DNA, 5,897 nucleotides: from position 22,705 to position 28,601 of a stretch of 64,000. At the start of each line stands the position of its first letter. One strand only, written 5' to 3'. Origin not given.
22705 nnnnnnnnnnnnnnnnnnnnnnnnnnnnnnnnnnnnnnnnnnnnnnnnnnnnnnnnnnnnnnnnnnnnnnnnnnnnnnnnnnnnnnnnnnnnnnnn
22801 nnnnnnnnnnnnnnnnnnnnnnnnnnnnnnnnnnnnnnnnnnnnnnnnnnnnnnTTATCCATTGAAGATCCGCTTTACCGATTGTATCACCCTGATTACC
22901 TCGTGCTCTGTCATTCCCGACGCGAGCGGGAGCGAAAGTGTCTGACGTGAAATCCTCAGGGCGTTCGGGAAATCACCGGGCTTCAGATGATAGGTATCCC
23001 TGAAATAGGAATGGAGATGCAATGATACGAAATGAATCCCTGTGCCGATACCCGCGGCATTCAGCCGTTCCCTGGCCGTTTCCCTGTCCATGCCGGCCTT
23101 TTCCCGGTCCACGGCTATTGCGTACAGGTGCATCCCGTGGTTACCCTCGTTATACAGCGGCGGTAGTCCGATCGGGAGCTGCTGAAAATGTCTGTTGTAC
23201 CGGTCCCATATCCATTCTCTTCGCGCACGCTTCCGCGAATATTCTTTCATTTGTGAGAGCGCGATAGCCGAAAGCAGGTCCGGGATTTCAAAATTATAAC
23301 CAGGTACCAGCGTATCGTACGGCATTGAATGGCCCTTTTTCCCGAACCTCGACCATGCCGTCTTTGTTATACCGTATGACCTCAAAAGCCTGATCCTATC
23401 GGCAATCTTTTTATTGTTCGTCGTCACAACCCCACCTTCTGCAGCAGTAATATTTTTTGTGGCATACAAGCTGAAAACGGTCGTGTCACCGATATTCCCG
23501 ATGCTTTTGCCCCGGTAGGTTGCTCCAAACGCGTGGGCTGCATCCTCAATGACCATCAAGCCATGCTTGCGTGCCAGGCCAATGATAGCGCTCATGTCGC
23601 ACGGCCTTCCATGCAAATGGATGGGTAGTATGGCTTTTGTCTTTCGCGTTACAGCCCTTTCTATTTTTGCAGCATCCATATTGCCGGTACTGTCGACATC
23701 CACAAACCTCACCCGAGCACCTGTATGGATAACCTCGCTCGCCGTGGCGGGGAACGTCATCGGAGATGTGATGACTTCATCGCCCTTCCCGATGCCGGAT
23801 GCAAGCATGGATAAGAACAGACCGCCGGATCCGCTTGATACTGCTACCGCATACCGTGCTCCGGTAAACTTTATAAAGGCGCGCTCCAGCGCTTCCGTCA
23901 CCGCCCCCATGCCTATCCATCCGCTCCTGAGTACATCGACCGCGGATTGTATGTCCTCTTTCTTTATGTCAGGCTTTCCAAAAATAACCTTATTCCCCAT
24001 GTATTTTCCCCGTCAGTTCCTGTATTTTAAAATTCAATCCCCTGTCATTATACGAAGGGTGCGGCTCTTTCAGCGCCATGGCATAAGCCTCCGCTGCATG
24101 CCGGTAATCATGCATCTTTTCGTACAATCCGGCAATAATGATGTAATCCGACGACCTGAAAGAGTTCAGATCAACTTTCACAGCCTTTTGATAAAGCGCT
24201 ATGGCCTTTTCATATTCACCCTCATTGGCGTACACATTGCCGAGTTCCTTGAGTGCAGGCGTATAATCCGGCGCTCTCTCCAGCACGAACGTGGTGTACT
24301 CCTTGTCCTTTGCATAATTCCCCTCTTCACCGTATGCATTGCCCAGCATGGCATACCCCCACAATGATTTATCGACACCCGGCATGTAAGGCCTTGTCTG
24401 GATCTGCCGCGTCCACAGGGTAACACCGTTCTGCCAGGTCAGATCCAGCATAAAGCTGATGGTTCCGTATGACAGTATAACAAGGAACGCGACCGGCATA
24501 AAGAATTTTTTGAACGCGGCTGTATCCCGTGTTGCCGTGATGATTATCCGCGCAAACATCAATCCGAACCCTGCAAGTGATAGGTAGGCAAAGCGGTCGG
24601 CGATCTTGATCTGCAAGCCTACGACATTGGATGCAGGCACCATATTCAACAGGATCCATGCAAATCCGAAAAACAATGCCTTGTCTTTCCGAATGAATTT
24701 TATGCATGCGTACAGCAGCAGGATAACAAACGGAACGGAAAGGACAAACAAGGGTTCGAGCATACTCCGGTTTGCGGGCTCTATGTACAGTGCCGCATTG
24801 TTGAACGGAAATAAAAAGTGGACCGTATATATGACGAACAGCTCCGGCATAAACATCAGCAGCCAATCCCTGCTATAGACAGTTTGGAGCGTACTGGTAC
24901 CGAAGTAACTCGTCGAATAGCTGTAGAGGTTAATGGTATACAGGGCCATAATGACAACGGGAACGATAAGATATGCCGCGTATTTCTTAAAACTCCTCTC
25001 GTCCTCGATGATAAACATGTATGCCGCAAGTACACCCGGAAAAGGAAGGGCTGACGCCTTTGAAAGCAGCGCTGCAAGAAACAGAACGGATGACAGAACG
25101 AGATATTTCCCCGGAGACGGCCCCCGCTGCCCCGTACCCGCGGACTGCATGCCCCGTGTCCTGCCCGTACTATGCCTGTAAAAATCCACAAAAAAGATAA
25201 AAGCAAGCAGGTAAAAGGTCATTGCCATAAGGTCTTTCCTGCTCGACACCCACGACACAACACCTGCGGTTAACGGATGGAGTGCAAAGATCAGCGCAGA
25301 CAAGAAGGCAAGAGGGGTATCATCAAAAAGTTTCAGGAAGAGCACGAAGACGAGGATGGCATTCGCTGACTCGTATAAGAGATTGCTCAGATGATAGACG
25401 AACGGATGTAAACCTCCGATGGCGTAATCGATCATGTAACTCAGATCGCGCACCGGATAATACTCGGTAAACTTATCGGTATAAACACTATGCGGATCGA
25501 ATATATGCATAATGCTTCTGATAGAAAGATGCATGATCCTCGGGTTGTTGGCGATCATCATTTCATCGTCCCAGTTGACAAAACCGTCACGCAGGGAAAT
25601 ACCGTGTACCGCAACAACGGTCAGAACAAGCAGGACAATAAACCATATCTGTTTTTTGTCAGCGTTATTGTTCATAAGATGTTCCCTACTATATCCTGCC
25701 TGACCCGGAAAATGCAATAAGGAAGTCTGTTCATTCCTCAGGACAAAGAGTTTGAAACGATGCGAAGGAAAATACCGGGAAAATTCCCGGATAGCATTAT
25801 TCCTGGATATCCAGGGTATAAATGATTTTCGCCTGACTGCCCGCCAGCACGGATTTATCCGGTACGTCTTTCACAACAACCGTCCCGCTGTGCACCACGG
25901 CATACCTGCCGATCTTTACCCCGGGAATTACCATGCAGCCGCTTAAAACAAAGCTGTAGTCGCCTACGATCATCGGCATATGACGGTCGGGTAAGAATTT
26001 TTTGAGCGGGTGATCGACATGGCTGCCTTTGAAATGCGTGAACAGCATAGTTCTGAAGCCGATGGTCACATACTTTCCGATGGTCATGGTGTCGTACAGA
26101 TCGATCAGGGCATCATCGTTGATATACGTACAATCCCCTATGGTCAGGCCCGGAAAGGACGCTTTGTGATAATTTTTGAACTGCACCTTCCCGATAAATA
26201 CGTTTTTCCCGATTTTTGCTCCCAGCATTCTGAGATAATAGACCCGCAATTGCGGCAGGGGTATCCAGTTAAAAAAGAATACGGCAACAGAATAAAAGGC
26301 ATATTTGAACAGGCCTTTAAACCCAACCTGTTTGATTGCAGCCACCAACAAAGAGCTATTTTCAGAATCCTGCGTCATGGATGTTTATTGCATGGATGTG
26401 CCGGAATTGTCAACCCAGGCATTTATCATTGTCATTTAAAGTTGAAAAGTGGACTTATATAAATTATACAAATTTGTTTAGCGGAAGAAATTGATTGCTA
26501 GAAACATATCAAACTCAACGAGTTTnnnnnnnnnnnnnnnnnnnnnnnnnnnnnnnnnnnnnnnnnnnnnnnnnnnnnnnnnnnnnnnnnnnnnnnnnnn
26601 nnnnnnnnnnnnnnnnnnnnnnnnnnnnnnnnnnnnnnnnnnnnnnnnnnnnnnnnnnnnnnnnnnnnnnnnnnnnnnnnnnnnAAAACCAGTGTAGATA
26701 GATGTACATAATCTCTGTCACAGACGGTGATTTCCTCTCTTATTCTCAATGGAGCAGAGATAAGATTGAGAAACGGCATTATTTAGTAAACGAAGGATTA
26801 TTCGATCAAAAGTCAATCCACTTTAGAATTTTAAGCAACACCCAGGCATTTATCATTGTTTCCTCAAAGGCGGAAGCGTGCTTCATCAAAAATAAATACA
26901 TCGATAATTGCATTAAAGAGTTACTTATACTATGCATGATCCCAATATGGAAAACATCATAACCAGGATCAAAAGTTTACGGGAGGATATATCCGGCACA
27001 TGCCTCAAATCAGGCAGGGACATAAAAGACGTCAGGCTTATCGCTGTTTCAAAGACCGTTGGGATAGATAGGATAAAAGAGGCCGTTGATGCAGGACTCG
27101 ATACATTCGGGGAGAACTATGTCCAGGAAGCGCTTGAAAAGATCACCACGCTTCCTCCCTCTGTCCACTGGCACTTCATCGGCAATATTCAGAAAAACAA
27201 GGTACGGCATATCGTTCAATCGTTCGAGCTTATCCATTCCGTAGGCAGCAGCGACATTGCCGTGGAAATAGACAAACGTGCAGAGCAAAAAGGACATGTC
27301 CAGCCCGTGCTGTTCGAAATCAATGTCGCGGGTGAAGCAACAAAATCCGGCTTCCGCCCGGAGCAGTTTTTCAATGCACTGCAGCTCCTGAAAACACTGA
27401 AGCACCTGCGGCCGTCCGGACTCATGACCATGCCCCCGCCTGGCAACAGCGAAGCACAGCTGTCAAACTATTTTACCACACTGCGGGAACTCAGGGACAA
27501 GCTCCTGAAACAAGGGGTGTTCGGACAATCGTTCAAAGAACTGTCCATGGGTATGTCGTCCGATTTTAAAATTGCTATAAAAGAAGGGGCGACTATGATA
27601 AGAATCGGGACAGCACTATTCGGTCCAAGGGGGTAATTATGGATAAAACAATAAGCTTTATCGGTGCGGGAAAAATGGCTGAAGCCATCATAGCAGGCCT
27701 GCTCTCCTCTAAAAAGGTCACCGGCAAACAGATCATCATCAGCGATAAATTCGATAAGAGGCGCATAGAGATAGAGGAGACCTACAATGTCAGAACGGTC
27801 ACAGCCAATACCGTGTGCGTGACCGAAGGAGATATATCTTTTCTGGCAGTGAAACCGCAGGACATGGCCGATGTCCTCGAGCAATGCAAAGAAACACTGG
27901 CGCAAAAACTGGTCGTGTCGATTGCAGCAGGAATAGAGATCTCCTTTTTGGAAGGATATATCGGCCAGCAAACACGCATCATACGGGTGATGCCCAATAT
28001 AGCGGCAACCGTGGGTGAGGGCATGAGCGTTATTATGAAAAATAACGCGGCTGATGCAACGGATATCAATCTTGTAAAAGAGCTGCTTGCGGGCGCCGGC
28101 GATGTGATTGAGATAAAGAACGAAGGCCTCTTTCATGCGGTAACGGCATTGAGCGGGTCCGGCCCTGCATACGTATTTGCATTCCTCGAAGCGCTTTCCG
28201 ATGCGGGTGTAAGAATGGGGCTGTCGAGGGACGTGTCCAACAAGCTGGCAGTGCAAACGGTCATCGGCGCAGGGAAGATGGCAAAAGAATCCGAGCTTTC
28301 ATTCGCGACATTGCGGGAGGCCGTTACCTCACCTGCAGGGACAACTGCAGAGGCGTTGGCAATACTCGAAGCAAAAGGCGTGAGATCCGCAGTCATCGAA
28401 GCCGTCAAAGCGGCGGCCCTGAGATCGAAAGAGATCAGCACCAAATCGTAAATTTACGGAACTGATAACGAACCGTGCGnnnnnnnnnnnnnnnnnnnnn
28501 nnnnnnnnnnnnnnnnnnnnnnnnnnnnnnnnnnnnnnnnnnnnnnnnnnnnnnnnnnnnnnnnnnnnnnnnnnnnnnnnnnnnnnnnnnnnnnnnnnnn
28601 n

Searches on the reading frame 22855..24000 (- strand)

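Call 37: search_protein_families(library=pfam, proteins=[window:22855-24000:-], max_evalue=0.0001)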
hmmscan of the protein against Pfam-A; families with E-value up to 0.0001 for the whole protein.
window:22855-24000:- (381 aa): 5 families
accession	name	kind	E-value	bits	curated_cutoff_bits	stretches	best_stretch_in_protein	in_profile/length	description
PF01041.23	DegT_DnrJ_EryC1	-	2.4e-115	386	19.8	1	11-375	2-359/360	DegT/DnrJ/EryC1/StrS aminotransferase family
PF01212.27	Beta_elim_lyase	-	1.1e-10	41.7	27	1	34-210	33-227/288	Beta-eliminating lyase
PF01053.26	Cys_Met_Meta_PP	-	4.5e-10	39.1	27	1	35-210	54-230/381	Cys/Met metabolism PLP-dependent enzyme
PF00266.25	Aminotran_5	-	1.9e-06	27.6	21.5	1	62-159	77-181/371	Aminotransferase class-V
PF00155.27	Aminotran_1_2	-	9.7e-06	25.4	19.7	1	35-162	44-194/361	Aminotransferase class I and II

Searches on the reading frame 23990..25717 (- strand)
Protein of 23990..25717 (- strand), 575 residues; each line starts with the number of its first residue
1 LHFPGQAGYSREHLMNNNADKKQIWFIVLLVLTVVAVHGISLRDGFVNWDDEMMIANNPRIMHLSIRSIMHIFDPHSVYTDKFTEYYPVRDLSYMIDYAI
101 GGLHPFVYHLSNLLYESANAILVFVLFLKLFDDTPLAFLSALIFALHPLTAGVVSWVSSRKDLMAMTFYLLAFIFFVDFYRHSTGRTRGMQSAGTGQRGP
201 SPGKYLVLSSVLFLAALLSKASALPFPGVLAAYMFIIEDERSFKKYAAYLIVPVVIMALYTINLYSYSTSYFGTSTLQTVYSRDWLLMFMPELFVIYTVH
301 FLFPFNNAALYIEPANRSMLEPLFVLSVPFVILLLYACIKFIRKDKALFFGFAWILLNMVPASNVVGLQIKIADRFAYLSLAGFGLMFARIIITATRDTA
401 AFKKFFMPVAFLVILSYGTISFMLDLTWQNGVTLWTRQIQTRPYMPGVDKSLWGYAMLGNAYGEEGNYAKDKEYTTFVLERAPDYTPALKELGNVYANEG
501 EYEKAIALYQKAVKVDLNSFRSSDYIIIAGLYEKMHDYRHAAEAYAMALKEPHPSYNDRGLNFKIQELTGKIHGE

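Call 37: search_protein_families(library=pfam, proteins=[window:23990-25717:-], max_evalue=0.0001)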
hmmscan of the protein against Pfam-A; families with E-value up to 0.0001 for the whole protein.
window:23990-25717:- (575 aa): 7 families
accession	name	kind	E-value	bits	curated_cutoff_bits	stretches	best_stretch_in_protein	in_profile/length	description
PF00515.34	TPR_1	-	7e-10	38.7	27.8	1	488-516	3-31/34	Tetratricopeptide repeat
PF07719.23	TPR_2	-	3.2e-07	30.4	27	1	488-516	3-31/34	Tetratricopeptide repeat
PF13176.12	TPR_7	-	3.8e-06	27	27.9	0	488-516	1-31/36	Tetratricopeptide repeat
PF13181.12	TPR_8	-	1.8e-05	25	25.7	0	492-517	7-32/34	Tetratricopeptide repeat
PF13424.12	TPR_12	-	2.4e-05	24.8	30.1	0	489-549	6-72/77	Tetratricopeptide repeat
PF13414.12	TPR_11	-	3.5e-05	23.8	26.8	1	493-516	1-24/42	TPR repeat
PF13432.12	TPR_16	-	6.5e-05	23.7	32.7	0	457-513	2-58/65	Tetratricopeptide repeat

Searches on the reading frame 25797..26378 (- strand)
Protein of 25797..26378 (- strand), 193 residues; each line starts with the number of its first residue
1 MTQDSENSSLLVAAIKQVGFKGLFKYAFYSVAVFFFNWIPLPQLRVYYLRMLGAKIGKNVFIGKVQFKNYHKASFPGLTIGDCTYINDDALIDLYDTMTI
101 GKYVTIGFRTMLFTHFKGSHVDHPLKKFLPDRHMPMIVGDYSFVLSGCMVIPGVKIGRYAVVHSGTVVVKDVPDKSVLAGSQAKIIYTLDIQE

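Call 37: search_protein_families(library=pfam, proteins=[window:25797-26378:-], max_evalue=0.0001)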
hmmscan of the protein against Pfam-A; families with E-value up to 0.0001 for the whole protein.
window:25797-26378:- (193 aa): 2 families
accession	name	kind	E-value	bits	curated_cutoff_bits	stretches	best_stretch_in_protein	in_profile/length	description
PF00132.30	Hexapep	-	9.4e-12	44.5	27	1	137-168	3-34/36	Bacterial transferase hexapeptide (six repeats)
PF14602.12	Hexapep_2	-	8.3e-05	22.7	27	0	135-168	1-32/34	Hexapeptide repeat of succinyl-transferase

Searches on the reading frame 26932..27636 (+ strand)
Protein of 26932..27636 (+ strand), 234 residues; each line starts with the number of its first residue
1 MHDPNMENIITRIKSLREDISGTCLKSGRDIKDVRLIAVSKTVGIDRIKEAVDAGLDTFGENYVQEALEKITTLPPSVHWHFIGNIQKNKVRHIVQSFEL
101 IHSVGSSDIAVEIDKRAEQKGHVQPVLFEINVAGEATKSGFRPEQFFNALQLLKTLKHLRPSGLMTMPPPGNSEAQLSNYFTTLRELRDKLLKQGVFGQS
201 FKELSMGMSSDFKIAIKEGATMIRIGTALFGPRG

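Call 37: search_protein_families(library=pfam, proteins=[window:26932-27636:+], max_evalue=0.0001)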
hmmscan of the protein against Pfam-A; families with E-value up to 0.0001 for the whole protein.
window:26932-27636:+ (234 aa): 1 family
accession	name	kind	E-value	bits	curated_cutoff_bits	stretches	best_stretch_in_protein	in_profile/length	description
PF01168.26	Ala_racemase_N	-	5.2e-22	79.1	24.1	1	33-232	20-218/220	Alanine racemase, N-terminal domain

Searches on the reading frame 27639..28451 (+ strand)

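Call 37: search_protein_families(library=pfam, proteins=[window:27639-28451:+], max_evalue=0.0001)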
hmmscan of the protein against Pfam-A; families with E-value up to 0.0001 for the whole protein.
window:27639-28451:+ (270 aa): 2 families
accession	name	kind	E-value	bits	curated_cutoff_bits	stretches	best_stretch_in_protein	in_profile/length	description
PF14748.11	P5CR_dimer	-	2.1e-38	131.2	25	1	162-265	1-104/105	Pyrroline-5-carboxylate reductase dimerisation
PF03807.23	F420_oxidored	-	2.1e-19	70.3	21.6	1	4-98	1-94/94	NADP oxidoreductase coenzyme F420-dependent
